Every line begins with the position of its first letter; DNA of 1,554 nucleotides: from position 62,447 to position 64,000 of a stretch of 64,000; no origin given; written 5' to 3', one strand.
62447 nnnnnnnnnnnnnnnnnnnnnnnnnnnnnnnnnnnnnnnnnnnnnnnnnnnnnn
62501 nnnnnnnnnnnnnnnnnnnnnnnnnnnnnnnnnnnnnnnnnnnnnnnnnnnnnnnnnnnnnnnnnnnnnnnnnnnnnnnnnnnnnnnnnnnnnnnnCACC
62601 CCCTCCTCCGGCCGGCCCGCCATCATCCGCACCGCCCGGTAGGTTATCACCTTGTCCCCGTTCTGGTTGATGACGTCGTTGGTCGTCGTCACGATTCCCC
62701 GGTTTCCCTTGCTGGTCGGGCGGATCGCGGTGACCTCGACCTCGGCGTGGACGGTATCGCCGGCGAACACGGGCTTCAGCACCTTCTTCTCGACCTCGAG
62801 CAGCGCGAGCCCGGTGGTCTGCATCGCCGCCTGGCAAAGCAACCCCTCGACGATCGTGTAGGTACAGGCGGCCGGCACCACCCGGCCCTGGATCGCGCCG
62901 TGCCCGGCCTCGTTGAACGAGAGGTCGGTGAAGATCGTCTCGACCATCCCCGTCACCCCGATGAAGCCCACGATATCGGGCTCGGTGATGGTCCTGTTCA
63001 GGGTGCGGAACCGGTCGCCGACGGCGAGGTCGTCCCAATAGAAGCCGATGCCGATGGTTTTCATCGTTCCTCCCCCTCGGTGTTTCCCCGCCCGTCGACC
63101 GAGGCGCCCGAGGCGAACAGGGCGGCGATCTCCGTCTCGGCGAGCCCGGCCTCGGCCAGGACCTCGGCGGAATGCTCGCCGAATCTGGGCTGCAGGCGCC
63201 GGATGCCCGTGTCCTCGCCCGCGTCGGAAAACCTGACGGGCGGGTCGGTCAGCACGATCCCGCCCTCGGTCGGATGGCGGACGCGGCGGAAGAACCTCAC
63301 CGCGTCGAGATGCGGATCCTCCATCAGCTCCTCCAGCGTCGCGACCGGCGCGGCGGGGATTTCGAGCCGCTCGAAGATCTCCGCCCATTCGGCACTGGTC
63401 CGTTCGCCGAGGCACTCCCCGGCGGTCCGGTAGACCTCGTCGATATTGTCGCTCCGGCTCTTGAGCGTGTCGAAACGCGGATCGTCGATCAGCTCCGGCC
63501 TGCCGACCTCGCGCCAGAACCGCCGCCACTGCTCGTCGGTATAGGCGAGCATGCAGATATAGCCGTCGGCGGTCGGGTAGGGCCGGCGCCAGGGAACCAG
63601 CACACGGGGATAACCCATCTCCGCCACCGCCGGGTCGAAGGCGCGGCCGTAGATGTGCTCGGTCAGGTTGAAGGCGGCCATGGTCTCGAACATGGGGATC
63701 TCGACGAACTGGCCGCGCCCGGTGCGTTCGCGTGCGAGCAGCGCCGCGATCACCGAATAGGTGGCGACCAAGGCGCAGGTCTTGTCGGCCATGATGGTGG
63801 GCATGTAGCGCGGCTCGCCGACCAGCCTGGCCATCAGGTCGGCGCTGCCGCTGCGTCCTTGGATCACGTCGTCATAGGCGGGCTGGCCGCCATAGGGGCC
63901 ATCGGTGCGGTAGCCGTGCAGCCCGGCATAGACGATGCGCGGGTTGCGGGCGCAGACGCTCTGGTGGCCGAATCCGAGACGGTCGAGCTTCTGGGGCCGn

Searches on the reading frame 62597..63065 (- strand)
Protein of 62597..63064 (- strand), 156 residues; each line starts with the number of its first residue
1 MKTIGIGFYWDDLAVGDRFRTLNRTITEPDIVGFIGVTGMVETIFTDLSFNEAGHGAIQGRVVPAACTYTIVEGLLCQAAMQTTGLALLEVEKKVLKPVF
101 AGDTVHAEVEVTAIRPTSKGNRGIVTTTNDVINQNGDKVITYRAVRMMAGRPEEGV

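Call 6: search_protein_families(library=pfam, proteins=[window:62597-63065:-], max_evalue=0.01)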
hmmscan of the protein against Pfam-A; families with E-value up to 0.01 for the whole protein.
window:62597-63065:- (156 aa): 0 families

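Call 7: search_protein_families(library=ncbifam, proteins=[window:62597-63065:-], max_evalue=0.01)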
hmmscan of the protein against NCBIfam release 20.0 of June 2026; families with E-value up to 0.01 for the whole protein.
window:62597-63065:- (156 aa): 0 families

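Call 8: search_protein_families(library=pfam, proteins=[window:62597-63064:-], max_evalue=0.01)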
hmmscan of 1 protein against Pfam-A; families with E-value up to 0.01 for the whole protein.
window:62597-63064:- (156 aa): 2 families
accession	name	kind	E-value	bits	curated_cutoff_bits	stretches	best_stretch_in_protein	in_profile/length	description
PF01575.25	MaoC_dehydratas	-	1.5e-08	34.8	27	1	15-128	6-118/123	MaoC like domain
PF13452.11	FAS1_DH_region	-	5.6e-07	30.2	22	1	15-141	3-131/132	FAS1-like, dehydratase domain region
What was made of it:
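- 62594..63064 (-): MaoC-like (R)-hydratase / hotdog-fold gene, 156 aa. PF01575 34.8 bits and PF13452 30.2 bits (call 8).
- Checked: MaoC matches PF01575 and PF13452 (call 8).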

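Call 53: find_homologous_proteins(query=window:62597-63064:-, max_evalue=1e-30)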
Query window:62597-63064:- (156 aa): 1122 proteins with E <= 1e-30 among 1203 candidates; the best 120 are listed.
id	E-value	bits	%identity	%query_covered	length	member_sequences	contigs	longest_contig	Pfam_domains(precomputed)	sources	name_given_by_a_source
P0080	1.1e-92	326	96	99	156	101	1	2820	PF01575.26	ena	-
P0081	6.6e-86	304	88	99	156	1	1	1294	PF13452.12,PF01575.26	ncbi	-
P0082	2.3e-85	302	88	99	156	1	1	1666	PF13452.12,PF01575.26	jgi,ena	-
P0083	2.3e-85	302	88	99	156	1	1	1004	PF13452.12,PF01575.26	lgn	-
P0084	2.5e-85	302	88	99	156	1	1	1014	PF13452.12,PF01575.26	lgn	-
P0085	7.1e-85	301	88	99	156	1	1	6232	PF13452.12,PF01575.26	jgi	-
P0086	9.3e-85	300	87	99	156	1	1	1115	PF13452.12,PF01575.26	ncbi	-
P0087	1.2e-84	300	87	99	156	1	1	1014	PF13452.12,PF01575.26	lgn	-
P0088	2.1e-84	299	87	99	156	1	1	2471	PF13452.12,PF01575.26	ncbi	-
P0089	2.2e-84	299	88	98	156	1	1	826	PF13452.12,PF01575.26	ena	-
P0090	2.4e-84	299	87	99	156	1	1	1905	PF13452.12,PF01575.26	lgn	-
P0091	2.8e-84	299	87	99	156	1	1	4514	PF13452.12,PF01575.26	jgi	-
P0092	3.1e-84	299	87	99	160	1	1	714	PF13452.12,PF01575.26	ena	-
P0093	3.1e-84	299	87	99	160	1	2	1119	PF13452.12,PF01575.26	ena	-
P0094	3.9e-84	298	89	98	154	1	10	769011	PF13452.12,PF01575.26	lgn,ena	-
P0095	6.1e-84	298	87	98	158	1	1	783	PF13452.12,PF01575.26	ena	-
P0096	6.4e-84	298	86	99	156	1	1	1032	PF13452.12,PF01575.26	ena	-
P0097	6.6e-84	298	86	99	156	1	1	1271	PF13452.12,PF01575.26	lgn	-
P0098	7.2e-84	297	88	99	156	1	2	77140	PF13452.12,PF01575.26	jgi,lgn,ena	jgi:acyl dehydratase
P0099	7.5e-84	297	86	99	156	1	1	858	PF13452.12,PF01575.26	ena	-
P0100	8.1e-84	297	88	98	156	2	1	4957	PF13452.12,PF01575.26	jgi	-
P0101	8.2e-84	297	86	99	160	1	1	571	PF13452.12,PF01575.26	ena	-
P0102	9.9e-84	297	86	99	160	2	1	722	PF13452.12,PF01575.26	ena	-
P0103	1.1e-83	297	88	98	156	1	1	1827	PF13452.12,PF01575.26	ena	-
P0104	1.3e-83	297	86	99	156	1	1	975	PF13452.12,PF01575.26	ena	-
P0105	1.5e-83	296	87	98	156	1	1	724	PF13452.12,PF01575.26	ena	-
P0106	1.6e-83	296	89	97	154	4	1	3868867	PF13452.12,PF01575.26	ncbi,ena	-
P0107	1.7e-83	296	86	99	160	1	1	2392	PF13452.12,PF01575.26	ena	-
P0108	2.0e-83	296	86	99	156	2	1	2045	PF13452.12,PF01575.26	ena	-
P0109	2.3e-83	296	85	99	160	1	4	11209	PF13452.12,PF01575.26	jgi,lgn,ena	jgi:acyl dehydratase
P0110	2.3e-83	296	85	99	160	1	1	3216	PF13452.12,PF01575.26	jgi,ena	jgi:acyl dehydratase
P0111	2.6e-83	296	86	99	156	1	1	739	PF13452.12,PF01575.26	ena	-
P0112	3.3e-83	295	86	99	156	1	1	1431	PF01575.26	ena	-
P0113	3.6e-83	295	88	99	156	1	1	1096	PF13452.12,PF01575.26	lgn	-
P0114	3.8e-83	295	89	97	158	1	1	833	PF13452.12,PF01575.26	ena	-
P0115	4.0e-83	295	86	99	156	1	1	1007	PF13452.12,PF01575.26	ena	-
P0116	5.8e-83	294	85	99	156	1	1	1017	PF13452.12,PF01575.26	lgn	-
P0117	6.2e-83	294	85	99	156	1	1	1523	PF13452.12,PF01575.26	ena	-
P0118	6.6e-83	294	89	99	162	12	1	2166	PF13452.12,PF01575.26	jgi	jgi:acyl dehydratase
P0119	6.7e-83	294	87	98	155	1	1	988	PF13452.12,PF01575.26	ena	-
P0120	9.6e-83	294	85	99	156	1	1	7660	PF13452.12,PF01575.26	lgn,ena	-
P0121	1.2e-82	293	88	98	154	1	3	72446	PF13452.12,PF01575.26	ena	-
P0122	1.3e-82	293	86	99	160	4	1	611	PF13452.12,PF01575.26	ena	-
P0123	1.5e-82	293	85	99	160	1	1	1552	PF13452.12,PF01575.26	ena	-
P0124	1.9e-82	293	96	89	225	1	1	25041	PF13452.12,PF02604.27,PF01575.26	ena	-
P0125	2.0e-82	293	86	98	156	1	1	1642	PF13452.12,PF01575.26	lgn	-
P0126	2.1e-82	293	88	99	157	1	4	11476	PF13452.12,PF01575.26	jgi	jgi:acyl dehydratase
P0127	2.3e-82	293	84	99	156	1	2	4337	PF13452.12,PF01575.26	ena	-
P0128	2.4e-82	292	84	99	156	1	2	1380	PF13452.12,PF01575.26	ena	-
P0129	2.7e-82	292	84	99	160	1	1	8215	PF13452.12,PF01575.26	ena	-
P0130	3.0e-82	292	86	98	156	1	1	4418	PF13452.12,PF01575.26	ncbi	-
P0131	3.0e-82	292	87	98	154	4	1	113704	PF13452.12,PF01575.26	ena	-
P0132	3.3e-82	292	84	99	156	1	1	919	PF13452.12,PF01575.26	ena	-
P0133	3.5e-82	292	86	99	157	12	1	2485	PF13452.12,PF01575.26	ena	-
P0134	3.5e-82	292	88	98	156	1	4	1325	PF13452.12,PF01575.26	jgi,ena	jgi:acyl dehydratase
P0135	3.6e-82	292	84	99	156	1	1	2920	PF13452.12,PF01575.26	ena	-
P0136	3.7e-82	292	88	99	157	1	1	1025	PF13452.12,PF01575.26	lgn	-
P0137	3.8e-82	292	86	99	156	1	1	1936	PF13452.12,PF01575.26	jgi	jgi:acyl dehydratase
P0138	5.4e-82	291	88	99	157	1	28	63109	PF13452.12,PF01575.26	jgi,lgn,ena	jgi:acyl dehydratase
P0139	5.6e-82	291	87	97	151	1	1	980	PF13452.12,PF01575.26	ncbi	-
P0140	7.0e-82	291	87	99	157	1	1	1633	PF13452.12,PF01575.26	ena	-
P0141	8.9e-82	291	87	99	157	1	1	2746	PF13452.12,PF01575.26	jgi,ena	jgi:acyl dehydratase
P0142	1.2e-81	290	85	99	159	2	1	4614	PF13452.12,PF01575.26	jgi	jgi:acyl dehydratase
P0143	1.3e-81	290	87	97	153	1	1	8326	PF13452.12,PF01575.26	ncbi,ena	-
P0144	1.6e-81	290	86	99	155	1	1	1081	PF13452.12,PF01575.26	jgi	jgi:3-hydroxybutyryl-CoA dehydratase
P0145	1.8e-81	290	86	99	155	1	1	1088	PF13452.12,PF01575.26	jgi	jgi:3-hydroxybutyryl-CoA dehydratase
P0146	2.2e-81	289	86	99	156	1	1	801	PF13452.12,PF01575.26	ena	-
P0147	2.3e-81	289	84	99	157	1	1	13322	PF13452.12,PF01575.26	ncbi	-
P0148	2.5e-81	289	87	99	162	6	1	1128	PF13452.12,PF01575.26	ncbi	-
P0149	3.2e-81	289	86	99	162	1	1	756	PF01575.26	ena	-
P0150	3.3e-81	289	87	99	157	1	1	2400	PF13452.12,PF01575.26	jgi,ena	jgi:acyl dehydratase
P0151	4.3e-81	288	85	99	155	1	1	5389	PF13452.12,PF01575.26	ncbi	-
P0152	4.4e-81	288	87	99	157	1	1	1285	PF13452.12,PF01575.26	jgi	jgi:acyl dehydratase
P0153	4.8e-81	288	86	99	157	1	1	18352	PF13452.12,PF01575.26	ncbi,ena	-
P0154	8.0e-81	287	85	97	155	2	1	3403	PF13452.12,PF01575.26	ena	-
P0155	9.9e-81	287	85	99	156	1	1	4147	PF13452.12,PF01575.26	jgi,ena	-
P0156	1.0e-80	287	84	99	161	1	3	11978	PF13452.12,PF01575.26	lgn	-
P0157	1.1e-80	287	88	98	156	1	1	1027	PF13452.12,PF01575.26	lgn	-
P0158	1.2e-80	287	84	99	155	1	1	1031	PF13452.12,PF01575.26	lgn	-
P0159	1.3e-80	287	85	98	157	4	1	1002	PF13452.12,PF01575.26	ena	-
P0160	1.3e-80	287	86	99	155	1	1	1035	PF13452.12,PF01575.26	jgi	jgi:acyl dehydratase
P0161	2.2e-80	286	86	99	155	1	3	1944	PF13452.12,PF01575.26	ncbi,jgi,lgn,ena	-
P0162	2.5e-80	286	86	98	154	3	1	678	PF13452.12,PF01575.26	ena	-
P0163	2.9e-80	286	84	99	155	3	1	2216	PF13452.12,PF01575.26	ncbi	-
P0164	3.1e-80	286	86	97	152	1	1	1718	PF13452.12,PF01575.26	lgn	-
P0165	3.2e-80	286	84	99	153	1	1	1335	PF13452.12,PF01575.26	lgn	-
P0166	3.8e-80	285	84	99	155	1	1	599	PF13452.12,PF01575.26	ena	-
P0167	5.2e-80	285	84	99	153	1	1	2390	PF13452.12,PF01575.26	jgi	jgi:acyl dehydratase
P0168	8.1e-80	284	84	99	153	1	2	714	PF13452.12,PF01575.26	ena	-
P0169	1.0e-79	284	85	97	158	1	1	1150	PF13452.12,PF01575.26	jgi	-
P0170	1.1e-79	284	85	99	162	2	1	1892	PF13452.12,PF01575.26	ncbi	-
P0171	1.2e-79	284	86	98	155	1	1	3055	PF13452.12,PF01575.26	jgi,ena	-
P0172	1.3e-79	284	82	99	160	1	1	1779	PF01575.26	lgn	-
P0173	1.8e-79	283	83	99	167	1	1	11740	PF13452.12,PF01575.26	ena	-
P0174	2.3e-79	283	84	97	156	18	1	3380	PF13452.12,PF01575.26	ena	-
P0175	3.1e-79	282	84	99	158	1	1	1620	PF13452.12,PF01575.26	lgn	-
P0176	3.7e-79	282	84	97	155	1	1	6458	PF13452.12,PF01575.26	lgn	-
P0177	3.7e-79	282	85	99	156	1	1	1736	PF13452.12,PF01575.26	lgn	-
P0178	3.8e-79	282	84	97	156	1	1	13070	PF13452.12,PF01575.26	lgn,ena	-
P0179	4.4e-79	282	85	99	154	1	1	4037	PF13452.12,PF01575.26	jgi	jgi:acyl dehydratase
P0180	4.6e-79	282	86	97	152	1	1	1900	PF13452.12,PF01575.26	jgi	-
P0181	7.3e-79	281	85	99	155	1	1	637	PF13452.12,PF01575.26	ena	-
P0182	7.4e-79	281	83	98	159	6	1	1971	PF13452.12,PF01575.26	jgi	jgi:acyl dehydratase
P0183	9.7e-79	281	84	98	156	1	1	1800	PF13452.12,PF01575.26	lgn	-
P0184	9.9e-79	281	83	99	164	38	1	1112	PF13452.12,PF01575.26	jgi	jgi:acyl dehydratase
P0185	1.0e-78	281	84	97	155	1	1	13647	PF13452.12,PF01575.26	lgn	-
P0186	1.1e-78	281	83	99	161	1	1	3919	PF13452.12,PF01575.26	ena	-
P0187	1.3e-78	280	84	97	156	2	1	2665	PF13452.12,PF01575.26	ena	-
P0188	1.4e-78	280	84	99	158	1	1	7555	PF13452.12,PF01575.26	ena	-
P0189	1.9e-78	280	83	97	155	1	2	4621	PF13452.12,PF01575.26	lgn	-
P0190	2.0e-78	280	81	99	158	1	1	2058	PF01575.26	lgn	-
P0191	2.9e-78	279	84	97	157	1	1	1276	PF01575.26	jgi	-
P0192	4.3e-78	279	83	99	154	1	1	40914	PF13452.12,PF01575.26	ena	-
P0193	4.5e-78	279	81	100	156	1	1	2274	PF01575.26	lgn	-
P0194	4.8e-78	278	83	97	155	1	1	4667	PF13452.12,PF01575.26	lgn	-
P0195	4.9e-78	278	81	99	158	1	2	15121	PF01575.26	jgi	jgi:acyl dehydratase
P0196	5.0e-78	278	82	99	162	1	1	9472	PF13452.12,PF01575.26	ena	-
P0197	5.7e-78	278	82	99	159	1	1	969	PF13452.12,PF01575.26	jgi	jgi:acyl dehydratase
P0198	5.9e-78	278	84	97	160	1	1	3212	PF13452.12,PF01575.26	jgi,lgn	jgi:acyl dehydratase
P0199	7.4e-78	278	82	97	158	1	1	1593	PF13452.12,PF01575.26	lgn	-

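Call 54: find_encoding_contigs(protein=P0124, flank=3000, max_places=2)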
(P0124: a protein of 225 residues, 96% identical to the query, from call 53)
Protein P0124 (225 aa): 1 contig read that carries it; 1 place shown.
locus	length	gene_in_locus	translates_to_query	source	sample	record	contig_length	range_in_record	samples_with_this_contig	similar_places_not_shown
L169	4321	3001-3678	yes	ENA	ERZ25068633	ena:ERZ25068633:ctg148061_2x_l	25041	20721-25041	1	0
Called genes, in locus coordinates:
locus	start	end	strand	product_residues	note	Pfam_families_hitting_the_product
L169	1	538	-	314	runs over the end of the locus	PF01379:Porphobil_deam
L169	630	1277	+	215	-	PF00814:TsaD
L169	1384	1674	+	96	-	PF00814:TsaD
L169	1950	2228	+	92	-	PF02515:CoA_transf_3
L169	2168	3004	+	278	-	PF02515:CoA_transf_3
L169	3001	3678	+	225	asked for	PF01575:MaoC_dehydratas (weak), PF13452:FAS1_DH_region (faint), PF02604:PhdYeFM_antitox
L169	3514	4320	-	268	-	?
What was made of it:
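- Tried and rejected: It comes from a 2x-coverage long-read contig in which TsaD and the CoA-transferase are also split, so it is an assembly artefact (calls 53, 54).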

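Call 55: find_encoding_contigs(protein=P0106, flank=4000, max_places=2)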
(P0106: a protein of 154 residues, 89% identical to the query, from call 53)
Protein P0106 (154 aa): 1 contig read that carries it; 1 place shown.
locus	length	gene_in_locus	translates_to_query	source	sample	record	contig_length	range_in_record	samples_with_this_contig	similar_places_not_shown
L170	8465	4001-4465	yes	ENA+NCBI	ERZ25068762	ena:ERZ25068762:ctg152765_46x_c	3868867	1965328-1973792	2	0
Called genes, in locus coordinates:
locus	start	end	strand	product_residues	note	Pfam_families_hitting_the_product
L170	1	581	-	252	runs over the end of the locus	PF02602:HEM4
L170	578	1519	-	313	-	PF01379:Porphobil_deam, PF03900:Porphobil_deamC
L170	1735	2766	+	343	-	PF00814:TsaD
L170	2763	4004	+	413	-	PF02515:CoA_transf_3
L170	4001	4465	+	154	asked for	PF01575:MaoC_dehydratas, PF13452:FAS1_DH_region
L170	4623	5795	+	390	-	PF00296:Bac_luciferase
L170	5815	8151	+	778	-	PF01315:Ald_Xan_dh_C, PF02738:MoCoBD_1, PF20256:MoCoBD_2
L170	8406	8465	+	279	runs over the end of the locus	PF00892:EamA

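Call 56: find_encoding_contigs(protein=P0098, flank=4000, max_places=2)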
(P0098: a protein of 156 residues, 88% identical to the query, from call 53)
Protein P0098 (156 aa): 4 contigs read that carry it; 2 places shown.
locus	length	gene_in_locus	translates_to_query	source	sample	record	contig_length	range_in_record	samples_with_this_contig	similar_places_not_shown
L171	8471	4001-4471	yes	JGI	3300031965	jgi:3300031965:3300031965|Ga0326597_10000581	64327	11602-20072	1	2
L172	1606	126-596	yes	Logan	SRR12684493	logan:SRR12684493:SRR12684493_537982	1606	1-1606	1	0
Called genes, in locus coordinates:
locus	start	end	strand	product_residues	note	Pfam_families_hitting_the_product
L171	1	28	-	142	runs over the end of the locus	PF01042:Ribonuc_L-PSP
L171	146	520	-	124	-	PF00903:Glyoxalase, PF13669:Glyoxalase_4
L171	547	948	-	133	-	PF00903:Glyoxalase, PF13669:Glyoxalase_4, PF18029:Glyoxalase_6 (weak)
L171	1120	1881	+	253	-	PF00106:adh_short, PF08659:KR, PF03435:Sacchrp_dh_NADP (faint), PF13561:adh_short_C2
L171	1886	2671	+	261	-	PF00378:ECH_1, PF16113:ECH_2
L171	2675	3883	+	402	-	PF02515:CoA_transf_3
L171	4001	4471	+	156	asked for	PF01575:MaoC_dehydratas, PF13452:FAS1_DH_region (weak)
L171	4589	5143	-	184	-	PF02627:CMD (weak)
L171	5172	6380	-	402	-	PF04909:Amidohydro_2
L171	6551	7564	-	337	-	PF04909:Amidohydro_2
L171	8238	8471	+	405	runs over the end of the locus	PF07690:MFS_1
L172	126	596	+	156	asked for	PF01575:MaoC_dehydratas, PF13452:FAS1_DH_region (weak)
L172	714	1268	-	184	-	PF02627:CMD (weak)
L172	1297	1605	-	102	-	?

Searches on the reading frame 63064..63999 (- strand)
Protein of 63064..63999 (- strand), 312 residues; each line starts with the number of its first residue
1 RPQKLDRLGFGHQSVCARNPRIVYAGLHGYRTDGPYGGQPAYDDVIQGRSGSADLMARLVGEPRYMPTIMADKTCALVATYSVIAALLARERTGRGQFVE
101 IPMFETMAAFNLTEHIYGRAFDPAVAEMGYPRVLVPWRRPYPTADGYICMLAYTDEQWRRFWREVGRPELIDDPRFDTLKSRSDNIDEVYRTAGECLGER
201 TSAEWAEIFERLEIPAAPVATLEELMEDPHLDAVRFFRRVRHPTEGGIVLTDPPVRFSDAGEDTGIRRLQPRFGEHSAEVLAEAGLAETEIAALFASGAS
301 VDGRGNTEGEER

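Call 6: search_protein_families(library=pfam, proteins=[window:63064-63999:-], max_evalue=0.01)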
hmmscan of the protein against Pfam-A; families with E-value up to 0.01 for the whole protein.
window:63064-63999:- (312 aa): 1 family
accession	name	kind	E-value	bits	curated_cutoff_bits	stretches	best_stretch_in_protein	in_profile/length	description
PF02515.22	CoA_transf_3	-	2.3e-64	218.2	23.3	1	1-277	93-366/366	CoA-transferase family III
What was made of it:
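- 63061..64000 (-): 3' part of the family III CoA-transferase gene. It is 408 aa in the full contig and runs off the window. ATGA overlap with MaoC at 63061-63064. PF02515 218 bits (call 6).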

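Call 7: search_protein_families(library=ncbifam, proteins=[window:63064-63999:-], max_evalue=0.01)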
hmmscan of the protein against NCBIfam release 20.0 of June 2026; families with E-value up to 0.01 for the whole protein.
window:63064-63999:- (312 aa): 6 families
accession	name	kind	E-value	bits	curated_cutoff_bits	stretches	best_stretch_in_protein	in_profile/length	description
NF003809.0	PRK05398.1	subfamily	6.8e-39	133.6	442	2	147-298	267-414/416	formyl-CoA transferase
TIGR03253.1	oxalate_frc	equivalog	2.2e-36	125.5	504.2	2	144-298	264-414/416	formyl-CoA transferase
NF052585.1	SucGlutTfsCaiB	equivalog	8.3e-32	110.2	750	1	5-286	111-390/394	succinate--glutarate CoA-transferase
NF041294.1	Scnl_mescCoAtase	equivalog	8.4e-28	97.6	700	1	5-281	104-380/381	succinyl-CoA:mesaconate CoA-transferase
NF008511.0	PRK11430.1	equivalog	2.1e-22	79.8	522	1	1-260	102-356/381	CoA:oxalate CoA-transferase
NF002914.1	PRK03525.1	equivalog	3e-15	56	413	1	8-299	102-396/400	L-carnitine CoA-transferase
